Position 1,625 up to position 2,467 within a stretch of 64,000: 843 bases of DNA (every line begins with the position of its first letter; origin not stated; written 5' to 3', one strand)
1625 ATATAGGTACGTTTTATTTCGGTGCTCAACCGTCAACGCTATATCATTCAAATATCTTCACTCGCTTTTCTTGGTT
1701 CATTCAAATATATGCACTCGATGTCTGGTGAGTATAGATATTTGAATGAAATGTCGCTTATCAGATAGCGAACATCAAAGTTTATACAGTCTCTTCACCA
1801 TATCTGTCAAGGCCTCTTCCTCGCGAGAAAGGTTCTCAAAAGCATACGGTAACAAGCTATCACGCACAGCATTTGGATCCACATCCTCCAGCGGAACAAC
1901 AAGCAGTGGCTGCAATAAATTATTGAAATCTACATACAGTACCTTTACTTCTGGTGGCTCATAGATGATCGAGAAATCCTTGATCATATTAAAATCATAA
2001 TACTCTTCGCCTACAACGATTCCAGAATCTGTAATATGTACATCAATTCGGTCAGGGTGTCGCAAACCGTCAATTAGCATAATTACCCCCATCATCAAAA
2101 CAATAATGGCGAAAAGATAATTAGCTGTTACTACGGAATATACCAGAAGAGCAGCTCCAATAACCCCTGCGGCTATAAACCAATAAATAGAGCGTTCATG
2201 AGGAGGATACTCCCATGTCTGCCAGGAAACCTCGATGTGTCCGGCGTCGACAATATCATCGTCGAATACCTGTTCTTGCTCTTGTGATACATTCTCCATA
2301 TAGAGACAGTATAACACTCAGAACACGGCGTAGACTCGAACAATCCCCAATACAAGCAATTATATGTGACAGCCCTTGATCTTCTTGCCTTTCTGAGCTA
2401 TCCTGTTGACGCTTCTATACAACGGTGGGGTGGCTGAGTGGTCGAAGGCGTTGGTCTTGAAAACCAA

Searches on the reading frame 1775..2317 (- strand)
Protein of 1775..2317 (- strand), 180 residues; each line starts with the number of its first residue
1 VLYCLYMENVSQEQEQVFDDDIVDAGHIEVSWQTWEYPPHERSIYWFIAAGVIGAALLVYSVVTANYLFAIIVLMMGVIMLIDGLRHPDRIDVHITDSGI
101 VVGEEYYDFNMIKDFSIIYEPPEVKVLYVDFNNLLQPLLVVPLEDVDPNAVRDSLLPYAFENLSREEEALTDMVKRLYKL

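Call 56: search_protein_families(library=pfam, proteins=[window:1775-2317:-], max_evalue=0.01)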
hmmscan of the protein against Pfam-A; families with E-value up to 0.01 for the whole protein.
window:1775-2317:- (180 aa): 1 family
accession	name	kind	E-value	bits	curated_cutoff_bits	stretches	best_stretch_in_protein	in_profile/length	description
PF03729.18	DUF308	-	0.0036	18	25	1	47-89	6-48/73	Short repeat of unknown function (DUF308)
